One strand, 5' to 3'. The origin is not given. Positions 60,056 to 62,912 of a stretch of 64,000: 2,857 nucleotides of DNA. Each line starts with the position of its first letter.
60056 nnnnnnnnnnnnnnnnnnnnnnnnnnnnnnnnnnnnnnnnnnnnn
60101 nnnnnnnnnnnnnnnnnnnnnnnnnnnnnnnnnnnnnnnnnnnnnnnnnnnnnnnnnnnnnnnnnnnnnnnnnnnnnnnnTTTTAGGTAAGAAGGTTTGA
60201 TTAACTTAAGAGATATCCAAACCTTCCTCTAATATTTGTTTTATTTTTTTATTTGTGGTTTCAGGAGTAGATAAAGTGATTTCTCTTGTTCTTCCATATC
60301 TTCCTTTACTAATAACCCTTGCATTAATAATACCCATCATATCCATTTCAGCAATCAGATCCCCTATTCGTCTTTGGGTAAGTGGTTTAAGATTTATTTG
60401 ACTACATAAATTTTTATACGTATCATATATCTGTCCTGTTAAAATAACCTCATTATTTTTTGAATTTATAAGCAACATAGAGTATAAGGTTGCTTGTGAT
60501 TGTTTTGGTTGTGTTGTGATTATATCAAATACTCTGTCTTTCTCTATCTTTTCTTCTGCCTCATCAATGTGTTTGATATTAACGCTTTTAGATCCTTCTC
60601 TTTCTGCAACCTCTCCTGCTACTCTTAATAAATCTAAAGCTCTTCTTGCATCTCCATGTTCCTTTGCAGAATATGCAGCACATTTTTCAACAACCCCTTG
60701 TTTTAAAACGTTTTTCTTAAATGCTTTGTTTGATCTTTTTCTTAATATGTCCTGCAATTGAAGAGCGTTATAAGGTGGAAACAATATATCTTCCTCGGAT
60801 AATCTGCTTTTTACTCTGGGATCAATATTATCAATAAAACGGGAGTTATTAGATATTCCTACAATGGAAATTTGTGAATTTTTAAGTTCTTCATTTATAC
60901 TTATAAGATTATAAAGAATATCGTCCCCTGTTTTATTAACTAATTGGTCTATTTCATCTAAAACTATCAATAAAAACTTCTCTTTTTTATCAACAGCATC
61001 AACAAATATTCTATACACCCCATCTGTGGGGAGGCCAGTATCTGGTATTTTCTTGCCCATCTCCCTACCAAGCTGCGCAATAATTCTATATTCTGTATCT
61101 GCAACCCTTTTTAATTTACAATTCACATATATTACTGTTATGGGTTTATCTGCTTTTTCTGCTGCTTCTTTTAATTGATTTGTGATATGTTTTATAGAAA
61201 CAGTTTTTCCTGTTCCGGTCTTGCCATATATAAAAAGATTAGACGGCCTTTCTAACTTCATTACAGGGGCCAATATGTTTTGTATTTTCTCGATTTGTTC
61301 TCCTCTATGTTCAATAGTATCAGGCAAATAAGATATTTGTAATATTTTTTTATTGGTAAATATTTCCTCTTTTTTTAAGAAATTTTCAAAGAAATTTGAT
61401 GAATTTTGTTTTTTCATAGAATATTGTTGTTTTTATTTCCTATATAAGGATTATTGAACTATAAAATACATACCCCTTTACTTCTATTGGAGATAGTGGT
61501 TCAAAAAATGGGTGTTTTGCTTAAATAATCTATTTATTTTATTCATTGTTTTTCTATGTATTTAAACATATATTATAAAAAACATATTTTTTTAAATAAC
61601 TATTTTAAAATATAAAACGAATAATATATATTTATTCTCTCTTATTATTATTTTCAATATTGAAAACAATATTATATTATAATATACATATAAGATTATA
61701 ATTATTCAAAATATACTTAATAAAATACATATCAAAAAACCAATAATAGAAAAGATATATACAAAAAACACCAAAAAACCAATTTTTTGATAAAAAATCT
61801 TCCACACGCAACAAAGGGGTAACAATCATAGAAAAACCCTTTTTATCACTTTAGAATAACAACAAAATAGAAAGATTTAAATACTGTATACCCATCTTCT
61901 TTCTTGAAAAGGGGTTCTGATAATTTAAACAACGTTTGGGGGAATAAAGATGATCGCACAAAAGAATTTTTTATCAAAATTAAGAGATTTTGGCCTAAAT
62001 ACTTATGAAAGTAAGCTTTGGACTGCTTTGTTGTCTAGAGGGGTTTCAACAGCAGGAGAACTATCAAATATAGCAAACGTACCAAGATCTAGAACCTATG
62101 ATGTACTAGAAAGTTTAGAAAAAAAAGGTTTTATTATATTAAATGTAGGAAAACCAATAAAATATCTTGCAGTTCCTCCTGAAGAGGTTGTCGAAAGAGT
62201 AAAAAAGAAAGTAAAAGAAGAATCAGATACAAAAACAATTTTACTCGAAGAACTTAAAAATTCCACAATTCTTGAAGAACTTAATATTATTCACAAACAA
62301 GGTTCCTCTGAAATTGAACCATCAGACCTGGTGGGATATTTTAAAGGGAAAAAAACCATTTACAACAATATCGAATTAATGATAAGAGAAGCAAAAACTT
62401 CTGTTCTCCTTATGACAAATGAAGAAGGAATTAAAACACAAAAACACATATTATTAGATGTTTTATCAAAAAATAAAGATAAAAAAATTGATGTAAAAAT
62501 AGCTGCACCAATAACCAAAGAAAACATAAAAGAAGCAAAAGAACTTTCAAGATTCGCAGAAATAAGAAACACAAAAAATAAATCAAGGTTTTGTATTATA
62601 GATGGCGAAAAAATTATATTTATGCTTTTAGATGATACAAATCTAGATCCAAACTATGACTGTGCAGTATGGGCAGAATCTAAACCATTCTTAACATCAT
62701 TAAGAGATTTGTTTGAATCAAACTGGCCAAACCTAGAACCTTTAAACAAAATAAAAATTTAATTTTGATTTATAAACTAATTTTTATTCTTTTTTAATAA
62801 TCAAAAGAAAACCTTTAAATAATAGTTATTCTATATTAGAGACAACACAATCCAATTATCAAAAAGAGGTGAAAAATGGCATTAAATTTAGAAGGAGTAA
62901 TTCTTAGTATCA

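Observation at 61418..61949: Candidate oriC with inverted ORB elements between cdc6 and trmB, next to the PolD operon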

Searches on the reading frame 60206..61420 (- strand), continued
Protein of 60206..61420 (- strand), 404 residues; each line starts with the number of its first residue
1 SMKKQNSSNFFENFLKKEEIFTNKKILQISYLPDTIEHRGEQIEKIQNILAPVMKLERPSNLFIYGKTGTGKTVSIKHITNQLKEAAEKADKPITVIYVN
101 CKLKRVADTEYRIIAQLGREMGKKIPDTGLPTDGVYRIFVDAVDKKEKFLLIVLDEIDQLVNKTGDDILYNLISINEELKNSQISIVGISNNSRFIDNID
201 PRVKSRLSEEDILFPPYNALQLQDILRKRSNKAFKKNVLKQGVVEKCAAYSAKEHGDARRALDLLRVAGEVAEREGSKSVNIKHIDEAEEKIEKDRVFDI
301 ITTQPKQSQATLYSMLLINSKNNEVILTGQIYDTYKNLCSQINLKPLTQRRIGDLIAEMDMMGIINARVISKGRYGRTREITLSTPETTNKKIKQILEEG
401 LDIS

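Call 63: search_solved_structures(query=window:60206-61417:-, max_evalue=0.00001, show_alignments=2)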
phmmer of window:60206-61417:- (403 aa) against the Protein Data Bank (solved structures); distinct sequences matched with E-value up to 0.00001: 23.
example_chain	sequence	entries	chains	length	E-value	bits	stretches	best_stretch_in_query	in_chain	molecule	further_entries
2qby_A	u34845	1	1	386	3e-106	358.7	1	18-386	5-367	Cell division control protein 6 homolog 1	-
2v1u_A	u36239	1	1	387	3.2e-92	312.5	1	17-384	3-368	CELL DIVISION CONTROL PROTEIN 6 HOMOLOG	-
2qby_B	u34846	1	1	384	1.9e-43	152.1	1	57-396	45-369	Cell division control protein 6 homolog 3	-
8rwv_F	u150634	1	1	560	2.3e-28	102.5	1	18-288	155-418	Cell division control protein 6 homolog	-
8s0e_G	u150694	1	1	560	2.5e-28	102.3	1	18-289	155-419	Cell division control protein 6 homolog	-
1fnn_A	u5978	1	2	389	4.4e-22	81.8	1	22-385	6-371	CELL DIVISION CONTROL PROTEIN 6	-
7jgr_G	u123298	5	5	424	5.5e-22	81.5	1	34-298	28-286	Cell division control protein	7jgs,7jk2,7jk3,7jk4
5uj7_A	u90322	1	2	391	2.5e-18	69.4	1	26-343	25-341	Origin recognition complex subunit 1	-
7jpo_A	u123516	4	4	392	2.5e-18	69.4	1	26-343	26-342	Origin recognition complex subunit 1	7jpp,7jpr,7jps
5ujm_A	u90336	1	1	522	8.2e-18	67.7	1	26-342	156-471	Origin recognition complex subunit 1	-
7ctf_A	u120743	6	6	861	1.8e-17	66.6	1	26-342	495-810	Origin recognition complex subunit 1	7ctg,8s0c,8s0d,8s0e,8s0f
8rwv_A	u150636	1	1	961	2.2e-17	66.3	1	26-341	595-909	Origin recognition complex subunit 1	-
4xgc_A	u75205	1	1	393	2.7e-17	66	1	16-290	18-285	Origin recognition complex subunit 1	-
7jgr_A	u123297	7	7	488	4.8e-17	65.2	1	16-290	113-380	Origin recognition complex subunit 1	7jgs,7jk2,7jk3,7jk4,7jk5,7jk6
1w5s_A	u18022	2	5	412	6.2e-17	64.8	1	18-383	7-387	ORIGIN RECOGNITION COMPLEX SUBUNIT 2 ORC2 | ORC2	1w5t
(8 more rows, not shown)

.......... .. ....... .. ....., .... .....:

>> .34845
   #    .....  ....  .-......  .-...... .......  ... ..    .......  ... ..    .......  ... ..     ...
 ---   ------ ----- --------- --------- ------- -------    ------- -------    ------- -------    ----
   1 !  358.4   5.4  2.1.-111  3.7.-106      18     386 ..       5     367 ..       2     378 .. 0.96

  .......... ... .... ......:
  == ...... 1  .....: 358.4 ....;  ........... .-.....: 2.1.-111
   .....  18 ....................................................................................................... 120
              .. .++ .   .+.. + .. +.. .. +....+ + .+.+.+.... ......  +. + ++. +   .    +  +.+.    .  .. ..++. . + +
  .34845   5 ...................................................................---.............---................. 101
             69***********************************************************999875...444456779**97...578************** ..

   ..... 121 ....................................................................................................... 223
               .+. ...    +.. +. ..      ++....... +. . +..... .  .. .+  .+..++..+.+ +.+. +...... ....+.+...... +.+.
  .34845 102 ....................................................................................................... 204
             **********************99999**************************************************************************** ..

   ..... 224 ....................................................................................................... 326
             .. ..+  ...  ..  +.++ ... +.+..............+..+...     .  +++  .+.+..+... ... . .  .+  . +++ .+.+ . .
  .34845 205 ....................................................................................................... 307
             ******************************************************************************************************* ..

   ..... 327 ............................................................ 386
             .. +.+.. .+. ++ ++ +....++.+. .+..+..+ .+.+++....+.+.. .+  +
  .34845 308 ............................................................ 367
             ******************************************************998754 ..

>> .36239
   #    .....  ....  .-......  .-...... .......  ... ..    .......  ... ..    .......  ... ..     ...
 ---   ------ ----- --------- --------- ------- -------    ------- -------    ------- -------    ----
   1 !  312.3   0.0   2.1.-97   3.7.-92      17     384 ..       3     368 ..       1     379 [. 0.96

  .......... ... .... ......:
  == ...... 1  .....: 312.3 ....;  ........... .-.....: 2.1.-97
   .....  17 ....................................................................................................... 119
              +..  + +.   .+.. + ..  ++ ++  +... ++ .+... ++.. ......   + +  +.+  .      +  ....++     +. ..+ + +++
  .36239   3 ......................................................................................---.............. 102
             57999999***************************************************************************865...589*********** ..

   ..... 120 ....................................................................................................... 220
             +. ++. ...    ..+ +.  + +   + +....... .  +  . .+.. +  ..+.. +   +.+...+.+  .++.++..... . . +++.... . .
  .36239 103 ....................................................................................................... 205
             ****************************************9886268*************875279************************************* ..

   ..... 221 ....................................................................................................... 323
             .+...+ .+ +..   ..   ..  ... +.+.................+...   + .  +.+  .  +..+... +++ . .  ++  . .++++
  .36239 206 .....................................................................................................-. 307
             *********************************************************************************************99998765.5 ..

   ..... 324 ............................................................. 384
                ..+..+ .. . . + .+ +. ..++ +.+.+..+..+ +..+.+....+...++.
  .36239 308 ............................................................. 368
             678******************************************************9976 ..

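Call 80: find_encoding_contigs(protein=P0012, flank=3000, max_places=1)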
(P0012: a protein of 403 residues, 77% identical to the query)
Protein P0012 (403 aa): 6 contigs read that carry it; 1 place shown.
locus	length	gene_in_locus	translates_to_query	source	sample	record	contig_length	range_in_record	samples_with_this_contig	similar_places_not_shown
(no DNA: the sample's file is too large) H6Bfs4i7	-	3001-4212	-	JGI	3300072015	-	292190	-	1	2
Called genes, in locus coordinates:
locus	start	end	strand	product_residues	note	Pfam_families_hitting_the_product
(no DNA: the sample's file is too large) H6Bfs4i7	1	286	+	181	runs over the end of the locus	PF02002:TFIIE_alpha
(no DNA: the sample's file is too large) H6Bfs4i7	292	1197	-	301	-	PF01008:IF-2B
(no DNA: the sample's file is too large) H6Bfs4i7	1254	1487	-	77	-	-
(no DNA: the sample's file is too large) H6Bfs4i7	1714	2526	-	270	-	PF01978:TrmB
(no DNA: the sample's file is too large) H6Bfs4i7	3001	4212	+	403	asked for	PF01637:ATPase_2, PF05621:TniB (weak), PF13191:AAA_16 (weak), PF00004:AAA (faint), PF13401:AAA_22, PF22606:Cdc6-ORC-like_ATPase_lid, PF22703:Cdc6_lid, PF09079:WHD_Cdc6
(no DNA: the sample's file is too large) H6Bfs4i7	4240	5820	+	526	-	PF00149:Metallophos, PF04042:DNA_pol_E_B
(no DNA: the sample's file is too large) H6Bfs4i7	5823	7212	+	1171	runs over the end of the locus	PF03833:PolC_DP2_N, PF24844:PolC_DP2_central, PF24846:PolC_DP2_cat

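Call 81: find_encoding_contigs(protein=P0020, flank=3000, max_places=1)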
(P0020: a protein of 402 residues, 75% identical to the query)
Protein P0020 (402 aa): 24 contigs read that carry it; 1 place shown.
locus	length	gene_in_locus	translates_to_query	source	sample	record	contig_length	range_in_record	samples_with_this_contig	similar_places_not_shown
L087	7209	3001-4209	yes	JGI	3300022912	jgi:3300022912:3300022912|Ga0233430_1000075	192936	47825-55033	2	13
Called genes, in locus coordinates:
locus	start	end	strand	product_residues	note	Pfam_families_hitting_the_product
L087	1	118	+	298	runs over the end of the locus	PF13691:Lactamase_B_4 (weak), PF23023:Anti-Pycsar_Apyc1, PF00753:Lactamase_B, PF12706:Lactamase_B_2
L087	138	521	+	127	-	PF01870:Hjc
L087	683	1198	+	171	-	PF02002:TFIIE_alpha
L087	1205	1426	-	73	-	-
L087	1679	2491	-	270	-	PF01978:TrmB, PF13091:PLDc_2 (faint), PF11495:TrmB_EBD_N (weak)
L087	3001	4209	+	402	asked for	PF01637:ATPase_2, PF13191:AAA_16 (weak), PF00004:AAA (weak), PF13401:AAA_22, PF22606:Cdc6-ORC-like_ATPase_lid (weak), PF22703:Cdc6_lid, PF09079:WHD_Cdc6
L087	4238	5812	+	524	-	PF01336:tRNA_anti-codon (faint), PF00149:Metallophos, PF04042:DNA_pol_E_B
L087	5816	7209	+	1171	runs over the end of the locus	PF03833:PolC_DP2_N, PF24844:PolC_DP2_central, PF24846:PolC_DP2_cat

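Call 82: find_encoding_contigs(protein=P0015, flank=3000, max_places=1)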
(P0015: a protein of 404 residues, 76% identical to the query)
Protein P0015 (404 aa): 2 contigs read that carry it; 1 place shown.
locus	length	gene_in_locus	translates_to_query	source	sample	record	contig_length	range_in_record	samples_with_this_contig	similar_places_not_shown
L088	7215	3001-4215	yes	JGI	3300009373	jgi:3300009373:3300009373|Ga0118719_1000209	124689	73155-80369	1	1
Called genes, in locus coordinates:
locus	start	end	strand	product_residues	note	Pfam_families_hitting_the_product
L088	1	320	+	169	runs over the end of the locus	PF02002:TFIIE_alpha, PF04423:Rad50_zn_hook (faint)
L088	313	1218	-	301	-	PF01008:IF-2B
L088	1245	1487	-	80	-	-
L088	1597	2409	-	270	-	PF01978:TrmB, PF11495:TrmB_EBD_N (weak)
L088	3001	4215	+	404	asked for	PF01637:ATPase_2, PF05621:TniB (weak), PF13191:AAA_16 (weak), PF00004:AAA, PF13401:AAA_22, PF22606:Cdc6-ORC-like_ATPase_lid (weak), PF22703:Cdc6_lid, PF09079:WHD_Cdc6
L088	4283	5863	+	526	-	PF00149:Metallophos, PF04042:DNA_pol_E_B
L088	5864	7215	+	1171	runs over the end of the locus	PF03833:PolC_DP2_N, PF24844:PolC_DP2_central, PF24846:PolC_DP2_cat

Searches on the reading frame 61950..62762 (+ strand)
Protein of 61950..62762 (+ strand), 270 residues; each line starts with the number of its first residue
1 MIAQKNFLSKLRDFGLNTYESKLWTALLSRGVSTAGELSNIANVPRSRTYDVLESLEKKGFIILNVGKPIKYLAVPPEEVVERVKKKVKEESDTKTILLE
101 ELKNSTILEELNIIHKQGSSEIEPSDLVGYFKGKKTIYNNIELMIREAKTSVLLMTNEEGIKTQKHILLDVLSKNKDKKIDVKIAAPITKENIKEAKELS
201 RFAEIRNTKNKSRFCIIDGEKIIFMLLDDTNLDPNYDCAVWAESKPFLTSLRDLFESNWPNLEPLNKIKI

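Call 6: search_protein_families(library=pfam, proteins=[window:61950-62762:+])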
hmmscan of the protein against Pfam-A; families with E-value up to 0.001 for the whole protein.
window:61950-62762:+ (270 aa): 2 families
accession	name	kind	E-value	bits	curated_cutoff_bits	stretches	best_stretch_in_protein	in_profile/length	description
PF01978.25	TrmB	-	5.8e-21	74.6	25.6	1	11-78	1-68/68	Sugar-specific transcriptional regulator TrmB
PF11495.14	Regulator_TrmB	-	2e-05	24.4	22.2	1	130-259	4-129/233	Archaeal transcriptional regulator TrmB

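Call 45: search_protein_families(library=pfam, alignment_id=A3, max_evalue=0.001)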
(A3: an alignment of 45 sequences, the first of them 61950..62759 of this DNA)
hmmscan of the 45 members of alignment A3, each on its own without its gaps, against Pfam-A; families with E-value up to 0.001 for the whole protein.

A. member 1, window:61950-62759:+ (270 aa): 2 families
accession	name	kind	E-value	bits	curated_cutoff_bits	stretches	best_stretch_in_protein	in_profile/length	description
PF01978.25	TrmB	-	5.8e-21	74.6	25.6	1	11-78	1-68/68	Sugar-specific transcriptional regulator TrmB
PF11495.14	Regulator_TrmB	-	2e-05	24.4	22.2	1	130-259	4-129/233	Archaeal transcriptional regulator TrmB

B. families by the number of members that match (of 45 scanned): 16 families
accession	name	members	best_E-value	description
PF01978.25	TrmB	24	5.8e-22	Sugar-specific transcriptional regulator TrmB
PF11495.14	Regulator_TrmB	20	1.6e-10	Archaeal transcriptional regulator TrmB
PF13091.12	PLDc_2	9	1.5e-07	PLD-like domain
PF05239.21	PRC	2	1e-09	PRC-barrel domain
PF01974.23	tRNA_int_endo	1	9.1e-27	tRNA intron endonuclease, catalytic C-terminal domain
PF01171.26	ATP_bind_3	1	4.9e-14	PP-loop family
PF02778.19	tRNA_int_endo_N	1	2.6e-13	tRNA intron endonuclease, N-terminal domain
PF01050.24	MannoseP_isomer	1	9.5e-12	Mannose-6-phosphate isomerase C-terminal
PF06508.19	QueC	1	3.4e-07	Queuosine biosynthesis protein QueC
PF03054.22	tRNA_Me_trans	1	1.2e-05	tRNA methyl transferase HUP domain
PF00764.25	Arginosuc_synth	1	3e-05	Arginosuccinate synthase N-terminal HUP domain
PF24217.1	DUF7436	1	0.00012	Family of unknown function (DUF7436)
PF02568.20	ThiI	1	0.00036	Thiamine biosynthesis protein (ThiI)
PF09631.16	Sen15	1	0.00046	Sen15 protein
PF02540.23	NAD_synthase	1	0.00073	NAD synthase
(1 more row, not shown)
